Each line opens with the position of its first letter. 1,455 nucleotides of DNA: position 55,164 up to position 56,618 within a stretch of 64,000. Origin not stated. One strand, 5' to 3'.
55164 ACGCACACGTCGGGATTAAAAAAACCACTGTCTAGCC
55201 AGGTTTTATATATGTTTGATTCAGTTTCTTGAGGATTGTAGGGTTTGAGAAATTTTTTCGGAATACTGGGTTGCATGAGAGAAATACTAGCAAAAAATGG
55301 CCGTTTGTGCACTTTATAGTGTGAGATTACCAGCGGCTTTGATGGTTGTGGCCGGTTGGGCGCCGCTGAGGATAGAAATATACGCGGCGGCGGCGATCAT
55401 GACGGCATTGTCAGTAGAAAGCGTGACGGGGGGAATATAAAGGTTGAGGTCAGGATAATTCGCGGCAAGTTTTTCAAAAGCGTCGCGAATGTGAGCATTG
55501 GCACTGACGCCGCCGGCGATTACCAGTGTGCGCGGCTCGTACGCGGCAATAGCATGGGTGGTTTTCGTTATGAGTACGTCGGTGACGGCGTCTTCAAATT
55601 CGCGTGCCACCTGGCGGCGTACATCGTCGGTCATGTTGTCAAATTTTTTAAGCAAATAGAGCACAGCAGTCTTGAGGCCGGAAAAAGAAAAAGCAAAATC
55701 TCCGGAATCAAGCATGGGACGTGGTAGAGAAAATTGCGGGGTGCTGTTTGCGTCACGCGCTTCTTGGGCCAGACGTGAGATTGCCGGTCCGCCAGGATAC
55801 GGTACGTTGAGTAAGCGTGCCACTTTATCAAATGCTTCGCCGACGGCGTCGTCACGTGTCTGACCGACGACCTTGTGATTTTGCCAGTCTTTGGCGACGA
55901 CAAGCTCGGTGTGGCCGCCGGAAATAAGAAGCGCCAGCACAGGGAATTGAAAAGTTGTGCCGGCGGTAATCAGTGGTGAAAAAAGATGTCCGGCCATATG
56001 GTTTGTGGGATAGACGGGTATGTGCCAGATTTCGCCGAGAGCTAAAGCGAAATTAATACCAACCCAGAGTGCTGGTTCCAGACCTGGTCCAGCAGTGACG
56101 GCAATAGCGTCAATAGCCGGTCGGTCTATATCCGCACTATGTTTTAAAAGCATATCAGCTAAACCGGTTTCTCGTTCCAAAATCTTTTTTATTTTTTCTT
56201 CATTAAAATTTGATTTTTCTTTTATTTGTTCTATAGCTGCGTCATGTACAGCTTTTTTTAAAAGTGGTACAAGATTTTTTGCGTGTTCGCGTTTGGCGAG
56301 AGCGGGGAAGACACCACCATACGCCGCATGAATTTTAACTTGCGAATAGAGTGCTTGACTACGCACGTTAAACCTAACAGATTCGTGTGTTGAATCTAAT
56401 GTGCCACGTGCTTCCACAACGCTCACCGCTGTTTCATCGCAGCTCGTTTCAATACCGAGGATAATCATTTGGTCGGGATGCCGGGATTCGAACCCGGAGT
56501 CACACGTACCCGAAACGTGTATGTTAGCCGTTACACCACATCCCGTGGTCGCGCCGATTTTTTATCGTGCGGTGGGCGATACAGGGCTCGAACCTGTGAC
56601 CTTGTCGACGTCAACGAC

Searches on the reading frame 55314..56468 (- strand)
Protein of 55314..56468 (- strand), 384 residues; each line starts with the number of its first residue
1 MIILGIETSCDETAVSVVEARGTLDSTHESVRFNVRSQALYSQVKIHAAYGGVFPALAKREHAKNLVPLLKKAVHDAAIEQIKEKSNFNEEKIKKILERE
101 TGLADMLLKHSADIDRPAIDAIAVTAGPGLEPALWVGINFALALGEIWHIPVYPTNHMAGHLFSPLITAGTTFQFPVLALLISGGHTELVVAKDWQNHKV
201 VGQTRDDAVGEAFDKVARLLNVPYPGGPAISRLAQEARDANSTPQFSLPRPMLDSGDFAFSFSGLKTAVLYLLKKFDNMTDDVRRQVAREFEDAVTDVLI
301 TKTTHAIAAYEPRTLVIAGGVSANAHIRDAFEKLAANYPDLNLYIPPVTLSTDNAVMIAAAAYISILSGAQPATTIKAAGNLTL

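Call 11: find_encoding_contigs(protein=window:55314-56468:-, flank=4000, max_places=10)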
Protein window:55314-56468:- (384 aa): 3 contigs read that carry it; 1 place shown.
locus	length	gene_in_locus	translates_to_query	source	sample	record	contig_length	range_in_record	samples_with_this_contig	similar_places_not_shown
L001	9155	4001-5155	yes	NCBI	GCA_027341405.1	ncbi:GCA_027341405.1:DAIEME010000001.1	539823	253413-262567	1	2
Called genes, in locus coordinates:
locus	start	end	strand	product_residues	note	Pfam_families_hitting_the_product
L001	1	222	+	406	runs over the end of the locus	PF02491:SHS2_FTSA, PF14450:FtsA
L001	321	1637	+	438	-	PF00091:Tubulin, PF12327:FtsZ_C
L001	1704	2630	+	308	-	PF00070:Pyr_redox (faint), PF00890:FAD_binding_2 (faint), PF01134:GIDA (faint), PF03486:HI0933_like (faint), PF07992:Pyr_redox_2, PF12831:FAD_oxidored (faint), PF13738:Pyr_redox_3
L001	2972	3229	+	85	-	-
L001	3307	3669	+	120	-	-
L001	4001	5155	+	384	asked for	PF00814:TsaD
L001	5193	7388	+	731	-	PF00133:tRNA-synt_1, PF09334:tRNA-synt_1g (weak), PF13603:tRNA-synt_1_2 (weak), PF00133:tRNA-synt_1, PF08264:Anticodon_1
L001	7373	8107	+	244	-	PF13367:PrsW-protease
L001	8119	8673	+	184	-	PF00011:HSP20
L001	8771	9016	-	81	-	-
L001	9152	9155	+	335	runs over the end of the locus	PF00704:Glyco_hydro_18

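Call 17: find_related_loci(query=window:55314-56468:-, collection=genome_contigs, flank=5000)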
Query window:55314-56468:- (384 aa) in genome_contigs; peptide patterns used: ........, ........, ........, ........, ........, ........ (x = any residue, [..] = any of these).
101 stretches matched a pattern; 1 encode a relative of the query (tblastn E <= 1e-3); 1 distinct loci.
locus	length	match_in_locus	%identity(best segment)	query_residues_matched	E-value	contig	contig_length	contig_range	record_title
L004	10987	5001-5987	38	1-369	3e-64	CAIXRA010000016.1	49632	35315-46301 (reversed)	MAG: uncultured Lentisphaerae bacterium isolate KTt_bin-2595 genome assembly, contig: bin-2595:16/82, whole genome shotg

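Call 19: find_homologous_proteins(query=window:55314-56468:-, max_evalue=1e-60)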
Query window:55314-56468:- (384 aa): 7559 proteins with E <= 1e-60 among 8000 candidates; the best 120 are listed.
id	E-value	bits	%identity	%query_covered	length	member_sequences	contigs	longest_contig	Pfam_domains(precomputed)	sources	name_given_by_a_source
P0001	6.2e-250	846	100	100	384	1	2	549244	PF00814.32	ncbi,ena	-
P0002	1.1e-190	651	77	100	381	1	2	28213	PF00814.32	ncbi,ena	-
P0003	6.1e-189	646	77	100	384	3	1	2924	PF00814.32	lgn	-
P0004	1.8e-177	608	73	100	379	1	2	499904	PF00814.32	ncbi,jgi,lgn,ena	-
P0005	5.6e-161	554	68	100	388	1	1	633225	PF00814.32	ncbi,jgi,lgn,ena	jgi:N6-L-threonylcarbamoyladenine synthase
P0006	4.4e-148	511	75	80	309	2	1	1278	PF00814.32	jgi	-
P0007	7.6e-145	501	62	100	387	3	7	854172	PF00814.32,PF22521.3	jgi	jgi:N6-L-threonylcarbamoyladenine synthase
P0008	3.7e-143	495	61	100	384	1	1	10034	PF00814.32,PF22521.3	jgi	jgi:N6-L-threonylcarbamoyladenine synthase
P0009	6.6e-139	481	69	85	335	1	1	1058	PF00814.32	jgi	jgi:N6-L-threonylcarbamoyladenine synthase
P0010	8.2e-139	481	59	100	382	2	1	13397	PF00814.32,PF22521.3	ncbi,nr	ncbi:MAG: tRNA (adenosine(37)-N6)-threonylcarbamoyltransferase complex transferase subunit TsaD [bac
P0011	1.0e-137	477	59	99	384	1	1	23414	PF00814.32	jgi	jgi:N6-L-threonylcarbamoyladenine synthase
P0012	3.6e-136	472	58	100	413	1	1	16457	PF00814.32,PF22521.3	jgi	jgi:N6-L-threonylcarbamoyladenine synthase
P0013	1.2e-135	470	59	99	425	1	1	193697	PF00814.32,PF22521.3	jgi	jgi:N6-L-threonylcarbamoyladenine synthase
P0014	1.3e-135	470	57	100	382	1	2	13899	PF00814.32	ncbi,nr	ncbi:MAG: tRNA (adenosine(37)-N6)-threonylcarbamoyltransferase complex transferase subunit TsaD [Can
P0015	1.9e-135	470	58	100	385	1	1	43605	PF00814.32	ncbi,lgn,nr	ncbi:MAG: tRNA (adenosine(37)-N6)-threonylcarbamoyltransferase complex transferase subunit TsaD [Can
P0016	2.6e-135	469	58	100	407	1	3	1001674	PF00814.32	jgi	jgi:N6-L-threonylcarbamoyladenine synthase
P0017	2.6e-135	469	60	100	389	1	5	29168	PF00814.32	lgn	-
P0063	5.2e-125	435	54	100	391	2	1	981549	PF00814.32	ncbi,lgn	ncbi:MAG: tRNA (adenosine(37)-N6)-threonylcarbamoyltransferase complex transferase subunit TsaD [Pat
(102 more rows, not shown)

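Call 20: find_encoding_contigs(protein=P0002, flank=3000, max_places=4)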
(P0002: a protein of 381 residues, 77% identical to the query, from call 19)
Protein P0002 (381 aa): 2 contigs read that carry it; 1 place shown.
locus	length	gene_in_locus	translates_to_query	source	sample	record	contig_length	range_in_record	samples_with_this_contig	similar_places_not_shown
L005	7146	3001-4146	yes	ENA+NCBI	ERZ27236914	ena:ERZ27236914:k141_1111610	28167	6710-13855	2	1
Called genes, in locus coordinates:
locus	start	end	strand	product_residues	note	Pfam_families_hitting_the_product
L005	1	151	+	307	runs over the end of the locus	PF00890:FAD_binding_2 (faint), PF01134:GIDA (faint), PF03486:HI0933_like (faint), PF07992:Pyr_redox_2, PF12831:FAD_oxidored (faint), PF13738:Pyr_redox_3, PF00070:Pyr_redox (weak)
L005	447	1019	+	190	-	PF00218:IGPS (weak)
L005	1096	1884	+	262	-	-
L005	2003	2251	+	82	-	-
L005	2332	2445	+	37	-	-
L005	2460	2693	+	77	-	-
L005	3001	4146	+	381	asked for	PF00814:TsaD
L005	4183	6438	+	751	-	PF00133:tRNA-synt_1, PF09334:tRNA-synt_1g (weak), PF08264:Anticodon_1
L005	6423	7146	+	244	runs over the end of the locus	PF13367:PrsW-protease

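Call 21: find_encoding_contigs(protein=P0004, flank=3000, max_places=4)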
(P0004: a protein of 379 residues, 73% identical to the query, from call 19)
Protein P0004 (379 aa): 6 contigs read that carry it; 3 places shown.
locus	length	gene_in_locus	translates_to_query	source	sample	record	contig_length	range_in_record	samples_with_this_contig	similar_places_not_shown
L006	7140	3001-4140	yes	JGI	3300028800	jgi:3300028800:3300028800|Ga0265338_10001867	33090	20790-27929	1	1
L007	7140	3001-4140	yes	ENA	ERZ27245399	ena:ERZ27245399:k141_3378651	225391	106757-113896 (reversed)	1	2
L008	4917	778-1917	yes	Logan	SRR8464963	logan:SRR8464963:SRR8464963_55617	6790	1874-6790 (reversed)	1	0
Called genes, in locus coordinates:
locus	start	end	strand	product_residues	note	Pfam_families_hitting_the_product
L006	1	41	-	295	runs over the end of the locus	PF12662:cEGF (weak)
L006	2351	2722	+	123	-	-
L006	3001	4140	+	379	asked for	PF00814:TsaD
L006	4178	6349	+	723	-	PF00133:tRNA-synt_1, PF01406:tRNA-synt_1e (faint), PF09334:tRNA-synt_1g, PF13603:tRNA-synt_1_2 (faint), PF00133:tRNA-synt_1, PF09334:tRNA-synt_1g (weak), PF08264:Anticodon_1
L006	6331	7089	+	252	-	PF13367:PrsW-protease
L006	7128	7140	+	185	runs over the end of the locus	PF00011:HSP20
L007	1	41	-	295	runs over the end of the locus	PF12662:cEGF (weak)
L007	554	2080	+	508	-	PF00239:Resolvase, PF07508:Recombinase, PF13408:Zn_ribbon_recom (weak)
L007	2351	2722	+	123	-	-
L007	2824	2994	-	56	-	-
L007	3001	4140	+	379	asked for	PF00814:TsaD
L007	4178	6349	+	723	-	PF00133:tRNA-synt_1, PF01406:tRNA-synt_1e (faint), PF09334:tRNA-synt_1g, PF13603:tRNA-synt_1_2 (faint), PF00133:tRNA-synt_1, PF09334:tRNA-synt_1g (weak), PF08264:Anticodon_1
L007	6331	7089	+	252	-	PF13367:PrsW-protease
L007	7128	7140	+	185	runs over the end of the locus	PF00011:HSP20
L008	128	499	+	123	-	-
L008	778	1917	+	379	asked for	PF00814:TsaD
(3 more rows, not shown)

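Call 22: find_encoding_contigs(protein=P0005, flank=3000, max_places=4)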
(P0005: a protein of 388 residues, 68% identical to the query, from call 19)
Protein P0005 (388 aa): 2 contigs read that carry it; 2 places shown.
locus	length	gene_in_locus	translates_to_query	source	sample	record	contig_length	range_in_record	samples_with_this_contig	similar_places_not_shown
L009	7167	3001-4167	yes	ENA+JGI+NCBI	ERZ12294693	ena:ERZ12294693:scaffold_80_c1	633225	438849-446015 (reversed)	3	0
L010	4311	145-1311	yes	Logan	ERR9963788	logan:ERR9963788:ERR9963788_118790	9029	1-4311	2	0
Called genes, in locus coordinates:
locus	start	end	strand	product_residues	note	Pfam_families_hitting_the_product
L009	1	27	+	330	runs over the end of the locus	-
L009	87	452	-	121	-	-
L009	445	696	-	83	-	-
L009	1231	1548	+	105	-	-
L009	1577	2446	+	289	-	-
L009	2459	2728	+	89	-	-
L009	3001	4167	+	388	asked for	PF00814:TsaD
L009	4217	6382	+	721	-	PF00133:tRNA-synt_1, PF09334:tRNA-synt_1g (weak), PF13603:tRNA-synt_1_2 (faint), PF00133:tRNA-synt_1, PF01406:tRNA-synt_1e (weak), PF09334:tRNA-synt_1g (weak), PF08264:Anticodon_1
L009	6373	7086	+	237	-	PF13367:PrsW-protease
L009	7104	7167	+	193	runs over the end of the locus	PF00011:HSP20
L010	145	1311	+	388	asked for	PF00814:TsaD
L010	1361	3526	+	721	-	PF00133:tRNA-synt_1, PF09334:tRNA-synt_1g (weak), PF13603:tRNA-synt_1_2 (faint), PF00133:tRNA-synt_1, PF01406:tRNA-synt_1e (weak), PF09334:tRNA-synt_1g (weak), PF08264:Anticodon_1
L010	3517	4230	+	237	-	PF13367:PrsW-protease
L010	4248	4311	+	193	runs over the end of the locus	PF00011:HSP20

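Call 29: find_encoding_contigs(protein=P0003, flank=2000, max_places=6)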
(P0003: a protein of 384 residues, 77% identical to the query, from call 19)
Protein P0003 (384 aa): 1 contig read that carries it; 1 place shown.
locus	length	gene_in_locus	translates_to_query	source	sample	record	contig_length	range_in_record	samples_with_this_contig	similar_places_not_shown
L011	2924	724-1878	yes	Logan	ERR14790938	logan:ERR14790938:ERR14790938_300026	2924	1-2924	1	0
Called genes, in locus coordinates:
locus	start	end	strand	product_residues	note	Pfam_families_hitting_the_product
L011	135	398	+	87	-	-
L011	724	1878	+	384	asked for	PF00814:TsaD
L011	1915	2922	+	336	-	?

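Call 30: find_encoding_contigs(protein=P0007, flank=2000, max_places=8)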
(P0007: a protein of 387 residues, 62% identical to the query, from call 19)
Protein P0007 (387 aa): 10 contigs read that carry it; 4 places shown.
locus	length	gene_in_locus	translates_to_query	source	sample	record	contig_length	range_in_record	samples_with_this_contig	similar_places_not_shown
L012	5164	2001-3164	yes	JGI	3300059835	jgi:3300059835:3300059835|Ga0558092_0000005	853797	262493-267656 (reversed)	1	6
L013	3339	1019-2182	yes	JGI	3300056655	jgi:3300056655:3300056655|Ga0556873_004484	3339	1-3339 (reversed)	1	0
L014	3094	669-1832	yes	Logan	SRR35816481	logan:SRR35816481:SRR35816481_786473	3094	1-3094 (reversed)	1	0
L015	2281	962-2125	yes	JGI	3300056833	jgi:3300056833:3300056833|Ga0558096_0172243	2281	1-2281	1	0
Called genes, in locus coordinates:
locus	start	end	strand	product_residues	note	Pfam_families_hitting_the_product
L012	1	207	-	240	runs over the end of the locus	PF01996:F420_ligase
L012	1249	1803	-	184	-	-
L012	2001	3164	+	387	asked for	PF00814:TsaD, PF22521:HypF_C_2 (weak)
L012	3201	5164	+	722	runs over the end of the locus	PF00133:tRNA-synt_1, PF09334:tRNA-synt_1g, PF00133:tRNA-synt_1, PF08264:Anticodon_1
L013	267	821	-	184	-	-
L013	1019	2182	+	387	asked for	PF00814:TsaD, PF22521:HypF_C_2 (weak)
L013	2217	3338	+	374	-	?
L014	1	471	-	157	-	?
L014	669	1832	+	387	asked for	PF00814:TsaD, PF22521:HypF_C_2 (weak)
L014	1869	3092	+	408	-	?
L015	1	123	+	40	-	?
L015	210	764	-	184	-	-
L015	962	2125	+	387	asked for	PF00814:TsaD, PF22521:HypF_C_2 (weak)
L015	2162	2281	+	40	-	?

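Call 31: find_encoding_contigs(protein=P0008, flank=2000, max_places=4)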
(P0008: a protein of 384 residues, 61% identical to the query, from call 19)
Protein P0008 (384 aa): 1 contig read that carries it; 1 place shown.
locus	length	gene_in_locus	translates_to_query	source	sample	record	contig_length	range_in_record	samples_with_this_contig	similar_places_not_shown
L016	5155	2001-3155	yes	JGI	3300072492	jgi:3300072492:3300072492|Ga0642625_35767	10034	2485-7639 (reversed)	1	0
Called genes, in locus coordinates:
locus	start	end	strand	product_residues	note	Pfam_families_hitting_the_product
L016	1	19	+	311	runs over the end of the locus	PF08240:ADH_N, PF00107:ADH_zinc_N, PF13602:ADH_zinc_N_2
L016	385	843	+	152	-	PF00293:NUDIX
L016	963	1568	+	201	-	-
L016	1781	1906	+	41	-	-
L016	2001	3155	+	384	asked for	PF00814:TsaD, PF22521:HypF_C_2 (weak)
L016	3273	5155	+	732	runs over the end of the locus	PF00133:tRNA-synt_1, PF09334:tRNA-synt_1g (weak), PF13603:tRNA-synt_1_2 (faint), PF09334:tRNA-synt_1g, PF00133:tRNA-synt_1, PF08264:Anticodon_1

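Call 47: find_encoding_contigs(protein=P0017, flank=2500, max_places=5)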
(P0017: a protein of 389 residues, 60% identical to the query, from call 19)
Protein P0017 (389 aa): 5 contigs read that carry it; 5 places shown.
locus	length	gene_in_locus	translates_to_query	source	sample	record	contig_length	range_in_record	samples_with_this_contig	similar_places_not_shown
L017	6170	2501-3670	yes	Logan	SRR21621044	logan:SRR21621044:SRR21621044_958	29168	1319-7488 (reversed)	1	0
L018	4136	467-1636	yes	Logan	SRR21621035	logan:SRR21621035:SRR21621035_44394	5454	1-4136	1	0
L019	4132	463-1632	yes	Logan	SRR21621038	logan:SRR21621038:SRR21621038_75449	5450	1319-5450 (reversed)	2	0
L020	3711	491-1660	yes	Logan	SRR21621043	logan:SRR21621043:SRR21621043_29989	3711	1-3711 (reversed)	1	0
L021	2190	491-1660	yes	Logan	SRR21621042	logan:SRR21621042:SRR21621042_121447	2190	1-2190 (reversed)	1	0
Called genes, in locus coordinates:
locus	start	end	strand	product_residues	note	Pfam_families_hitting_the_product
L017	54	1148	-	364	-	PF01820:Dala_Dala_lig_N, PF01071:GARS_A (weak), PF02222:ATP-grasp, PF02655:ATP-grasp_3, PF02786:CPSase_L_D2, PF07478:Dala_Dala_lig_C, PF13535:ATP-grasp_4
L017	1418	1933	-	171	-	-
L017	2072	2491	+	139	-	PF00293:NUDIX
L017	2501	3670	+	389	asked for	PF00814:TsaD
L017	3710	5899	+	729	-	PF00133:tRNA-synt_1, PF09334:tRNA-synt_1g (weak), PF13603:tRNA-synt_1_2 (faint), PF09334:tRNA-synt_1g, PF00133:tRNA-synt_1, PF08264:Anticodon_1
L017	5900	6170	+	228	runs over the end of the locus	PF13367:PrsW-protease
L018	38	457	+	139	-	PF00293:NUDIX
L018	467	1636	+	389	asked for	PF00814:TsaD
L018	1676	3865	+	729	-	PF00133:tRNA-synt_1, PF09334:tRNA-synt_1g (weak), PF13603:tRNA-synt_1_2 (faint), PF09334:tRNA-synt_1g, PF00133:tRNA-synt_1, PF08264:Anticodon_1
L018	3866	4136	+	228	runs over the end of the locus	PF13367:PrsW-protease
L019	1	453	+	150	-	?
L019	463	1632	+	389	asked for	PF00814:TsaD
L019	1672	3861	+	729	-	PF00133:tRNA-synt_1, PF09334:tRNA-synt_1g (weak), PF13603:tRNA-synt_1_2 (faint), PF09334:tRNA-synt_1g, PF00133:tRNA-synt_1, PF08264:Anticodon_1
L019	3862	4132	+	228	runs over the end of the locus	PF13367:PrsW-protease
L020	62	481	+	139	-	PF00293:NUDIX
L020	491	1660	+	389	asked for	PF00814:TsaD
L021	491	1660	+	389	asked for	PF00814:TsaD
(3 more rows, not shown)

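Call 48: find_encoding_contigs(protein=P0013, flank=2500, max_places=3)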
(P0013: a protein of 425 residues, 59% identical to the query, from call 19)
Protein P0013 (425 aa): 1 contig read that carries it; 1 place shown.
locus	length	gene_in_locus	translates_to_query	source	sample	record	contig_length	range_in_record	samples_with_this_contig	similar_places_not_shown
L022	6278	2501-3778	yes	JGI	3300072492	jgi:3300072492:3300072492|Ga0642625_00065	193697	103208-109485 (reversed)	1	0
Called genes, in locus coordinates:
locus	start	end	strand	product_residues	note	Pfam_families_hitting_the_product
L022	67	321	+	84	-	-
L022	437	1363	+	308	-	PF00890:FAD_binding_2 (faint), PF01266:DAO (faint), PF03486:HI0933_like (faint), PF07992:Pyr_redox_2, PF12831:FAD_oxidored (faint), PF13738:Pyr_redox_3, PF00070:Pyr_redox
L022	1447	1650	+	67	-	-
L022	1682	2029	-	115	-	-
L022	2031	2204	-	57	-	-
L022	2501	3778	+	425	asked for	PF00814:TsaD, PF22521:HypF_C_2 (faint)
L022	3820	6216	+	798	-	PF00133:tRNA-synt_1, PF09334:tRNA-synt_1g (weak), PF08264:Anticodon_1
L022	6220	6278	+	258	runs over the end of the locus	PF13367:PrsW-protease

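Call 49: find_encoding_contigs(protein=P0011, flank=2500, max_places=3)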
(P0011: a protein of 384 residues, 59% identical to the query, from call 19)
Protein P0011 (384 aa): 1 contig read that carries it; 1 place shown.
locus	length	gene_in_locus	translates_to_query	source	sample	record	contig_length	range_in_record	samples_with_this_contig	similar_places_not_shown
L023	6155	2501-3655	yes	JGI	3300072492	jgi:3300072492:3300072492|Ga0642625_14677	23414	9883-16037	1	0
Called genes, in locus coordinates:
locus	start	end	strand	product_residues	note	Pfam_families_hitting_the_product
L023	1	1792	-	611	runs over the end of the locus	PF02310:B12-binding, PF04055:Radical_SAM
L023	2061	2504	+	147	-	PF00293:NUDIX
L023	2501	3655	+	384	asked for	PF00814:TsaD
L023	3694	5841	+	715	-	PF00133:tRNA-synt_1, PF09334:tRNA-synt_1g, PF08264:Anticodon_1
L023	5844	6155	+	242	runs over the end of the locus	PF13367:PrsW-protease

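Call 62: find_encoding_contigs(protein=P0016, flank=2500, max_places=6)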
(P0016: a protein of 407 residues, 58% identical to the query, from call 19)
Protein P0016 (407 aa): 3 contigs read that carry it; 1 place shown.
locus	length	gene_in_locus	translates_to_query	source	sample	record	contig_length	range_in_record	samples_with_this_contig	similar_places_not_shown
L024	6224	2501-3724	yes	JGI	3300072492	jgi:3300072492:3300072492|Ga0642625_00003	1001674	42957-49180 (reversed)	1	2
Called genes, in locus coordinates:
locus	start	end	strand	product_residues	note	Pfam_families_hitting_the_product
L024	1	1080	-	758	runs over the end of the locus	PF00330:Aconitase, PF00694:Aconitase_C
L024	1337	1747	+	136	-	-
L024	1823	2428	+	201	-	-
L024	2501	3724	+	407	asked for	PF00814:TsaD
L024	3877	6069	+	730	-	PF00133:tRNA-synt_1, PF09334:tRNA-synt_1g (weak), PF13603:tRNA-synt_1_2 (weak), PF00133:tRNA-synt_1, PF08264:Anticodon_1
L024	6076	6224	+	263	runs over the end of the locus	PF13367:PrsW-protease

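Call 75: list_cluster_members(proteins=[P0001, P0002, P0004, P0005, P0007, P0013, P0017, P0010, P0063])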
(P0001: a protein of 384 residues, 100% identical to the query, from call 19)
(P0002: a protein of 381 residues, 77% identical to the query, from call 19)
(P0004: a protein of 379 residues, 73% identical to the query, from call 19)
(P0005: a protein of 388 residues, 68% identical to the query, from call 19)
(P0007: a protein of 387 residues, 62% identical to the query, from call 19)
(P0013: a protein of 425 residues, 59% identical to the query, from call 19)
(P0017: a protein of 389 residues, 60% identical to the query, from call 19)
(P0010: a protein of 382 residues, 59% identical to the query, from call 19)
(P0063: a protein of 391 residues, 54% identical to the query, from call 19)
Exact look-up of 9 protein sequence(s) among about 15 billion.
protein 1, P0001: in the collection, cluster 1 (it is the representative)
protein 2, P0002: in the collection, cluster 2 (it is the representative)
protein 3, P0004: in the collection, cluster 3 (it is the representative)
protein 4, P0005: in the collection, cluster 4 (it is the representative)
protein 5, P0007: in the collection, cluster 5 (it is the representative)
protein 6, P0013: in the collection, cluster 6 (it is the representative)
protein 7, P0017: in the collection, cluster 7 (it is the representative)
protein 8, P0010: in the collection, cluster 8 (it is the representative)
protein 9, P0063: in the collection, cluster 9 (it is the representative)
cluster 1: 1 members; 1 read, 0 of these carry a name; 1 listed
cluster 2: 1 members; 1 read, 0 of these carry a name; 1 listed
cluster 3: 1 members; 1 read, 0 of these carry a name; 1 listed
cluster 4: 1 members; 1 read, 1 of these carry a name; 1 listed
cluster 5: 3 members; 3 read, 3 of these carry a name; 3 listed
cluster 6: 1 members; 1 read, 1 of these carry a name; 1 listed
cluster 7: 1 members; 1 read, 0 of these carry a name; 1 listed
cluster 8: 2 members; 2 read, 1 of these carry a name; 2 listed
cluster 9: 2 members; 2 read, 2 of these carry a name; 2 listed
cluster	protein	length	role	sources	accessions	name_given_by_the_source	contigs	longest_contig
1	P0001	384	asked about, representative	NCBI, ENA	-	-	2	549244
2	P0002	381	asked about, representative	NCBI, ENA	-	-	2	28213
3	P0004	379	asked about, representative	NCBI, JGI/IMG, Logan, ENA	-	-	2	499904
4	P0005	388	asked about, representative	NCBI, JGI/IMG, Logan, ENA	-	N6-L-threonylcarbamoyladenine synthase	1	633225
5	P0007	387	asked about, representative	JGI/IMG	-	N6-L-threonylcarbamoyladenine synthase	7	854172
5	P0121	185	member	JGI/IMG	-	N6-L-threonylcarbamoyladenine synthase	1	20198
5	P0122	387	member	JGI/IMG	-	N6-L-threonylcarbamoyladenine synthase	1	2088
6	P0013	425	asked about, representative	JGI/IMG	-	N6-L-threonylcarbamoyladenine synthase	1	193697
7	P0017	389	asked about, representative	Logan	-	-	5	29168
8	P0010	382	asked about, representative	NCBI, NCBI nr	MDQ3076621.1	MAG: tRNA (adenosine(37)-N6)-threonylcarbamoyltransferase complex transferase subunit ... | tRNA (adenosine(37)-N6)-threonylcarbamoyltransferase complex transferase subunit TsaD ...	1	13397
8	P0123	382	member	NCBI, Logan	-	-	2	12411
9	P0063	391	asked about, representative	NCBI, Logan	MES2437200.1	MAG: tRNA (adenosine(37)-N6)-threonylcarbamoyltransferase complex transferase subunit ...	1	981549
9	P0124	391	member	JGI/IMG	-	N6-L-threonylcarbamoyladenine synthase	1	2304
